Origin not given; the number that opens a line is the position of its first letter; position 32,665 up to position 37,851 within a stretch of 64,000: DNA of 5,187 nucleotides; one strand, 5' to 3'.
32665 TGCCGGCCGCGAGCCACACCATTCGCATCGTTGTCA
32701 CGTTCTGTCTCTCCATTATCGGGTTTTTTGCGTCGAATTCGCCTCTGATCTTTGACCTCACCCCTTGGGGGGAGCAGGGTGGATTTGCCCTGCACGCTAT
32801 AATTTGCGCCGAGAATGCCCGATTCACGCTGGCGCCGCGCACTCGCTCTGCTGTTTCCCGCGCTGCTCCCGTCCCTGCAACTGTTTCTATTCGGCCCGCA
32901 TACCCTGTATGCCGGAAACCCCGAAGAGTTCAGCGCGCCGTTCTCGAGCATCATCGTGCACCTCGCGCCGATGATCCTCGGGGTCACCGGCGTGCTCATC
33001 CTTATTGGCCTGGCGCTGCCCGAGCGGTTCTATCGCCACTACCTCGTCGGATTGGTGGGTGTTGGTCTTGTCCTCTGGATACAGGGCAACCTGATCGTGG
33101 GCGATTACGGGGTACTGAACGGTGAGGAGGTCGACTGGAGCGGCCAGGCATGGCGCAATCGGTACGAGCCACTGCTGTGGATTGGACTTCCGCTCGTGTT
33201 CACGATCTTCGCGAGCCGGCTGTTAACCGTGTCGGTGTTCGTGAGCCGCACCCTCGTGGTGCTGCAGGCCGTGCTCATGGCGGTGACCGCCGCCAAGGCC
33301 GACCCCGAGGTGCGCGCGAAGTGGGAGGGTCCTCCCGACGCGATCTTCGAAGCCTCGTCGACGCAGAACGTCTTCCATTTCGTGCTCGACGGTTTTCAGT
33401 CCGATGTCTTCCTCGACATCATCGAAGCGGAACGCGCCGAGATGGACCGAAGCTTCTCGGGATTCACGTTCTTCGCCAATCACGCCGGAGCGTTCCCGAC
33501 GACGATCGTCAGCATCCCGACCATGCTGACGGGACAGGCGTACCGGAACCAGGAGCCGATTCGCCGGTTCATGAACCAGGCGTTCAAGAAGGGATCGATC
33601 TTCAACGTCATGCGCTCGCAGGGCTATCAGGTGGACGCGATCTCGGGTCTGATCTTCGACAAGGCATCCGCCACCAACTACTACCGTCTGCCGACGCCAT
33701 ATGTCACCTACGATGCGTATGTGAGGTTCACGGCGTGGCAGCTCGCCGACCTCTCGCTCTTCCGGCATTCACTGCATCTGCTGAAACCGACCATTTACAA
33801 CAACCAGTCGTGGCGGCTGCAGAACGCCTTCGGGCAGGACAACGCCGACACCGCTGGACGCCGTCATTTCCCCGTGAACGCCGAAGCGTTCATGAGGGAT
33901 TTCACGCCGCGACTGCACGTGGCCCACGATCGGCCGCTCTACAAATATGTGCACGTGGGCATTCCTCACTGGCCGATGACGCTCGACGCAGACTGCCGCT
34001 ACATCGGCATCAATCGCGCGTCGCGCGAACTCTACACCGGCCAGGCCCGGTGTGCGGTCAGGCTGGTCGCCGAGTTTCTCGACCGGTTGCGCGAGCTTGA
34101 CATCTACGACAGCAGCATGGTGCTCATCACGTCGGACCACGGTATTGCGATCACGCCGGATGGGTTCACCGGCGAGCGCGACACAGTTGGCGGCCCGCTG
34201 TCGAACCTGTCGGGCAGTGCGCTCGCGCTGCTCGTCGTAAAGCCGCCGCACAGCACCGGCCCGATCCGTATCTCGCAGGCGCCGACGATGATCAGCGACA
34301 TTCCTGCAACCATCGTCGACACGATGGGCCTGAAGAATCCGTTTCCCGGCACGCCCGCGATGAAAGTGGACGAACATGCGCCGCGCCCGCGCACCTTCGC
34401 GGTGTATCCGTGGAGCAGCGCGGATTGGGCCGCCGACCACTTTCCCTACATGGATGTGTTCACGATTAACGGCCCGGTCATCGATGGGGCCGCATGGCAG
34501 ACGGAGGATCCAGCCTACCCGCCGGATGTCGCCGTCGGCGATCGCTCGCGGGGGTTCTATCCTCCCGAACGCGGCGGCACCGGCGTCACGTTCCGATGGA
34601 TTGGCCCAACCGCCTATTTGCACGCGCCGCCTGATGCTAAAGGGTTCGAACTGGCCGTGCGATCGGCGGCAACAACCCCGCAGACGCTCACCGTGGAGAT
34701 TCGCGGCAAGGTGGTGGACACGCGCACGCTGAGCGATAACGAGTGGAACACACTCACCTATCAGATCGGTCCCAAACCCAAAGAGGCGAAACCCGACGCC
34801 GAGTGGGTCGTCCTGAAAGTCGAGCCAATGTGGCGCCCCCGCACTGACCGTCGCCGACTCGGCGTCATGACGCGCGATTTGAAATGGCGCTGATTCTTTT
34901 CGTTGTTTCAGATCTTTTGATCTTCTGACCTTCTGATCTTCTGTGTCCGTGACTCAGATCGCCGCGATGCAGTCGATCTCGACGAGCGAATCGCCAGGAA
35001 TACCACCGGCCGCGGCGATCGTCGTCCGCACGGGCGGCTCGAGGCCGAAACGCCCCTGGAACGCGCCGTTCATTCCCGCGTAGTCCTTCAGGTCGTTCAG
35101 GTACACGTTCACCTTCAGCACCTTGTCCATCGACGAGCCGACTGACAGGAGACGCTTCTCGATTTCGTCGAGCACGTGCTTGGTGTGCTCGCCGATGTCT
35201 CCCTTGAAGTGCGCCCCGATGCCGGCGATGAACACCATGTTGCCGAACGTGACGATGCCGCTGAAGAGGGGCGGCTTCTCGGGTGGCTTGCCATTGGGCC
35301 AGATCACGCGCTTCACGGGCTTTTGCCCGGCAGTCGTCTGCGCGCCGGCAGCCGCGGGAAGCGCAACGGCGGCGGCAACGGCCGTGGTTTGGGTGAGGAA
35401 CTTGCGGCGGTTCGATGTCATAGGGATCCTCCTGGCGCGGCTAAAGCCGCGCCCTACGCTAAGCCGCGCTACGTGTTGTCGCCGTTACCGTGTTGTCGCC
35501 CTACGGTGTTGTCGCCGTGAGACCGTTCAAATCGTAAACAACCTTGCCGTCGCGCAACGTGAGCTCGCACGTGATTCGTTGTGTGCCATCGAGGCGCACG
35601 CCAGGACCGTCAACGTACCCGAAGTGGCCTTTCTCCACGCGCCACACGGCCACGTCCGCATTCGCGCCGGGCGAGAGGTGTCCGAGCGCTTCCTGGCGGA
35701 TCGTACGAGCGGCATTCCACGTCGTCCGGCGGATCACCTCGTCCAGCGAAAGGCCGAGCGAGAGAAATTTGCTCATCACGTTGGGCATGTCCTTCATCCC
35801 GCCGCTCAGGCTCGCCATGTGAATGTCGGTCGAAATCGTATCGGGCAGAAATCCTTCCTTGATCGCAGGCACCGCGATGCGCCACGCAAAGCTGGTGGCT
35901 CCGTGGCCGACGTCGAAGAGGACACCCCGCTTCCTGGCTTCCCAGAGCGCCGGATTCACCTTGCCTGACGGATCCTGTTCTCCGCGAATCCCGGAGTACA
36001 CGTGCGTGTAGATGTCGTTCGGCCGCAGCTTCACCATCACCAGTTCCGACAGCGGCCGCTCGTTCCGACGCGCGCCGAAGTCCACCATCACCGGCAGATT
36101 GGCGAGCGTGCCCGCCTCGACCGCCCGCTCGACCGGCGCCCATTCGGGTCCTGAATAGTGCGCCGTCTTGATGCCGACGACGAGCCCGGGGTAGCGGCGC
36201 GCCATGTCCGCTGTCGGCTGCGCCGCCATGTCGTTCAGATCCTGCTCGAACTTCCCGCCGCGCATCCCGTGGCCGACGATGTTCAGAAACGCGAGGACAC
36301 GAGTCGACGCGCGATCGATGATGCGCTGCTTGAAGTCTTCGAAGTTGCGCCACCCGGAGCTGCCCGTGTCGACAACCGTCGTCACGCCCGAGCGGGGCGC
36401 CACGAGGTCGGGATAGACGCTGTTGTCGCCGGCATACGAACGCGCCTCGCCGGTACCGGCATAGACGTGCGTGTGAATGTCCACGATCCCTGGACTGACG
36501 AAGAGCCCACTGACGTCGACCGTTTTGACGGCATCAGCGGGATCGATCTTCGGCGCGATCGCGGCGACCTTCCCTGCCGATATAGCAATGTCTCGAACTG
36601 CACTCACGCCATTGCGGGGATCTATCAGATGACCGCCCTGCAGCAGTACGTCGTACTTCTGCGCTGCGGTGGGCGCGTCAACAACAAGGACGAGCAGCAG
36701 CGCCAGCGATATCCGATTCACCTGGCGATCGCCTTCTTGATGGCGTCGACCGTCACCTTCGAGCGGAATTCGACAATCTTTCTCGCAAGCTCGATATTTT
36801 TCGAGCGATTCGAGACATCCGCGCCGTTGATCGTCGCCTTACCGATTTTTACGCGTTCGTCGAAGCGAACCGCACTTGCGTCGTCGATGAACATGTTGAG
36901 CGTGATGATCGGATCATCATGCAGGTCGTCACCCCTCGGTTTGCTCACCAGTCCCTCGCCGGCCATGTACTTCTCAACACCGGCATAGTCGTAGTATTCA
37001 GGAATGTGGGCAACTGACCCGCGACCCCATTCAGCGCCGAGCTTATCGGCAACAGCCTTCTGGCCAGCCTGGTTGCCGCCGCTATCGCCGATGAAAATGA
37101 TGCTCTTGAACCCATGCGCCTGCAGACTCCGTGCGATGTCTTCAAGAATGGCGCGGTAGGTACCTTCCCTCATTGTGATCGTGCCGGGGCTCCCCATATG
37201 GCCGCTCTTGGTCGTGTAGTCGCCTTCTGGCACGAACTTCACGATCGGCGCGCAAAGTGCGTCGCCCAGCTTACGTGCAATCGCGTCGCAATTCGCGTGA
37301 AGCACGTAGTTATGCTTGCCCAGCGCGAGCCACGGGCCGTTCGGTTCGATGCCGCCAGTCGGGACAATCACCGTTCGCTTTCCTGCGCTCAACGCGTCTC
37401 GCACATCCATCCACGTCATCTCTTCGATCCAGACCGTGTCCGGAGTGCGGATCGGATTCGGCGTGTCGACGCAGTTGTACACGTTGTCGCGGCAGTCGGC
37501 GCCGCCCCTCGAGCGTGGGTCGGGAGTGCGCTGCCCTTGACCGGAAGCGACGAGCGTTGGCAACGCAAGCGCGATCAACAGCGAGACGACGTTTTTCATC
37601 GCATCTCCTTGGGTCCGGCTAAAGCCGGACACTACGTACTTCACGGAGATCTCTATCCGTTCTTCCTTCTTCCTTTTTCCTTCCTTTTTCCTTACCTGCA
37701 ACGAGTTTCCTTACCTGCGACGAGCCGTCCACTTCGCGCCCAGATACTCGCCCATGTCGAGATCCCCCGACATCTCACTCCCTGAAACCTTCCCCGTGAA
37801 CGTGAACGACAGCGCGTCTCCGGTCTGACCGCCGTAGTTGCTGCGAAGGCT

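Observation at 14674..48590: Intergenic hairpins whose arms are 7-8 nt microsatellites, with a different unit at each locus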

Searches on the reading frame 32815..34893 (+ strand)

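Call 14: search_protein_families(library=pfam, proteins=[window:32815-34893:+])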
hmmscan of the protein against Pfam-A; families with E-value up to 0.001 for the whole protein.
window:32815-34893:+ (692 aa): 1 family
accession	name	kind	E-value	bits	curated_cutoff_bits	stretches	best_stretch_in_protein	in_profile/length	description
PF00884.28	Sulfatase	-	5.5e-15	55.9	25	1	184-505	1-300/301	Sulfatase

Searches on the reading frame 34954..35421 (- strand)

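Call 14: search_protein_families(library=pfam, proteins=[window:34954-35421:-])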
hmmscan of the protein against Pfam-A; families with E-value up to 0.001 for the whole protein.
window:34954-35421:- (155 aa): 1 family
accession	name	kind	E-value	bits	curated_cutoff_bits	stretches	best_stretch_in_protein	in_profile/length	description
PF01042.26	Ribonuc_L-PSP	-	7.6e-18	65.1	27.3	1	53-155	11-121/121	Endoribonuclease L-PSP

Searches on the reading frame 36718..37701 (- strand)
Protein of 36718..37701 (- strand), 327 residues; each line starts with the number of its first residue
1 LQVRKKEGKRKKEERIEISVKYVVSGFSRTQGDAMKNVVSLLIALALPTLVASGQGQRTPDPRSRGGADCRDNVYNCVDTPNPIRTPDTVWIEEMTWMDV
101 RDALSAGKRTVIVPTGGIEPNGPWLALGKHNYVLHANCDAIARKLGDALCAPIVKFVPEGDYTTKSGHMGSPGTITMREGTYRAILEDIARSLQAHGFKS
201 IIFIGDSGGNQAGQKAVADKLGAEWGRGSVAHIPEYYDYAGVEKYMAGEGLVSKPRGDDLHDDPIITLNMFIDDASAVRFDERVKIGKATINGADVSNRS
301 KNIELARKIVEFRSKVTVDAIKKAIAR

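Call 15: search_protein_families(library=pfam, proteins=[window:36718-37701:-])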
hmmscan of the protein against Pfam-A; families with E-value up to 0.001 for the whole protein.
window:36718-37701:- (327 aa): 1 family
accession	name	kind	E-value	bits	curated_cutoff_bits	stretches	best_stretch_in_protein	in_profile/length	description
PF02633.19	Creatininase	-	2.3e-27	96.4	31.3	1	93-238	1-133/238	Creatinine amidohydrolase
